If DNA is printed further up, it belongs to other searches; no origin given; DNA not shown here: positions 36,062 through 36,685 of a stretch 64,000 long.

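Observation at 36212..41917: Sulfur amino-acid cluster combining methanogen-type sulfide-dependent homocysteine genes with a ThiF/MoaD-GG sulfur-carrier pair next to cysE-cysK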

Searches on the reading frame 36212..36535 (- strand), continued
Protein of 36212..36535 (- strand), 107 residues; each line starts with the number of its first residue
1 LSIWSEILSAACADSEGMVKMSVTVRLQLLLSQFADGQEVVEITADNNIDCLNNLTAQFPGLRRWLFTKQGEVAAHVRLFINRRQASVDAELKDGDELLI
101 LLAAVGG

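Call 80: find_encoding_contigs(protein=P0394, flank=8000, max_places=1)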
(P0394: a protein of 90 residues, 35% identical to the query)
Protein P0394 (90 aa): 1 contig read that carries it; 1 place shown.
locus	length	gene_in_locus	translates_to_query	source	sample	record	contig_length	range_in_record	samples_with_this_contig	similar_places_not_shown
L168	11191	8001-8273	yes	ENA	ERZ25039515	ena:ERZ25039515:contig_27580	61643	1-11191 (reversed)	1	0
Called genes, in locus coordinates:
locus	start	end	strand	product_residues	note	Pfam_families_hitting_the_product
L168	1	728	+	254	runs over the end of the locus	PF06325:PrmA, PF01135:PCMT, PF13489:Methyltransf_23, PF01209:Ubie_methyltran, PF13847:Methyltransf_31, PF08241:Methyltransf_11, PF08242:Methyltransf_12, PF13649:Methyltransf_25, +4 more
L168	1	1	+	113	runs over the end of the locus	PF12840:HTH_20, PF01022:HTH_5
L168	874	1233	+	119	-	PF12840:HTH_20, PF01022:HTH_5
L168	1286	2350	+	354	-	PF03773:ArsP_1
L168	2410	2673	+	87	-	PF13192:Thioredoxin_3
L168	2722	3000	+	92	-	-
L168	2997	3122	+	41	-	-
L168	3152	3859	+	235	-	PF17963:Big_9, PF18911:PKD_4 (weak), PF00801:PKD (weak), PF22352:K319L-like_PKD (faint)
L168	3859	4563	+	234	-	PF02683:DsbD_TM, PF13386:DsbD_2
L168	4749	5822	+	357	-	PF13593:SBF_like, PF01758:SBF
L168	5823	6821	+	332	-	PF03773:ArsP_1, PF04945:YHS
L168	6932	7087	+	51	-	-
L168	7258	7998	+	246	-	PF00899:ThiF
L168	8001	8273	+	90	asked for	PF02597:ThiS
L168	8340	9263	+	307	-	PF02445:NadA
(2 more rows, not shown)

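Call 81: find_encoding_contigs(protein=P0450, flank=8000, max_places=1)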
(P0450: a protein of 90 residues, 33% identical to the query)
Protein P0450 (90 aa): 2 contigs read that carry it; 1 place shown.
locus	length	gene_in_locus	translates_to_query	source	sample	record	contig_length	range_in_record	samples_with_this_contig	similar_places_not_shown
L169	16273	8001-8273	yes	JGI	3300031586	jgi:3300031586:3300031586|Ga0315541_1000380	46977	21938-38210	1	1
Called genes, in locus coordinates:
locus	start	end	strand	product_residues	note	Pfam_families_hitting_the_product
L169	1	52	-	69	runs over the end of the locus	-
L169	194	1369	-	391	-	PF02767:DNA_pol3_beta_2 (faint), PF00712:DNA_pol3_beta (faint), PF02768:DNA_pol3_beta_3 (weak)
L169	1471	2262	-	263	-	-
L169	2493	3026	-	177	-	-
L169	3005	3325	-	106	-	PF00589:Phage_integrase (weak)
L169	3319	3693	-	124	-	PF00589:Phage_integrase, PF13240:Zn_Ribbon_1 (weak)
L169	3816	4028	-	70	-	PF13565:HTH_32 (weak)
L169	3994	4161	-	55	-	-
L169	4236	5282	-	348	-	-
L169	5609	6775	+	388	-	PF00266:Aminotran_5, PF01053:Cys_Met_Meta_PP (weak), PF01212:Beta_elim_lyase (weak), PF01041:DegT_DnrJ_EryC1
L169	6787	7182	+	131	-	PF01592:NifU_N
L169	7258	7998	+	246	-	PF00899:ThiF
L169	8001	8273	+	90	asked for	PF02597:ThiS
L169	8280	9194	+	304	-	PF02445:NadA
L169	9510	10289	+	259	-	PF01946:Thi4, PF00890:FAD_binding_2 (weak), PF01266:DAO, PF01494:FAD_binding_3 (weak), PF03486:HI0933_like (faint), PF07992:Pyr_redox_2 (weak), PF12831:FAD_oxidored, PF13450:NAD_binding_8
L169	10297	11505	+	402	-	PF01837:HcyBio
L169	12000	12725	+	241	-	PF27030:AbpE_bact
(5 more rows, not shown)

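Call 82: find_encoding_contigs(protein=P0447, flank=8000, max_places=1)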
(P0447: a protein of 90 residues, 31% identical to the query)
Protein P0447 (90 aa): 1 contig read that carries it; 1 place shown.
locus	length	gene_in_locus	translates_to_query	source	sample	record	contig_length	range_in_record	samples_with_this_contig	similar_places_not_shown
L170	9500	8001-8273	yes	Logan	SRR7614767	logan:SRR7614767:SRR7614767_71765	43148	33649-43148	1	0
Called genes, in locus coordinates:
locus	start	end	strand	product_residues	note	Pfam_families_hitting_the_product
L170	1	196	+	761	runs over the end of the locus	PF01315:Ald_Xan_dh_C, PF02738:MoCoBD_1, PF20256:MoCoBD_2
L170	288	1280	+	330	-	PF03480:DctP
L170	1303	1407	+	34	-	-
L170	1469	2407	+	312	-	PF04290:DctQ, PF00072:Response_reg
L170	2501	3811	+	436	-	PF06808:DctM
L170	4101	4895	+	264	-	PF02518:HATPase_c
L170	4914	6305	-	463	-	-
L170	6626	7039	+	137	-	PF02082:Rrf2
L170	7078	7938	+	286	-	PF02634:FdhD-NarQ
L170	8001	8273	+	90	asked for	PF02597:ThiS (weak)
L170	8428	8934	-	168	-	PF13187:Fer4_9 (weak), PF13237:Fer4_10 (weak), PF13247:Fer4_11, PF12838:Fer4_7, PF25160:LdpA_Fe-S-bd (weak), PF13187:Fer4_9 (weak), PF00037:Fer4, PF12797:Fer4_2 (weak), +6 more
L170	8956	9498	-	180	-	?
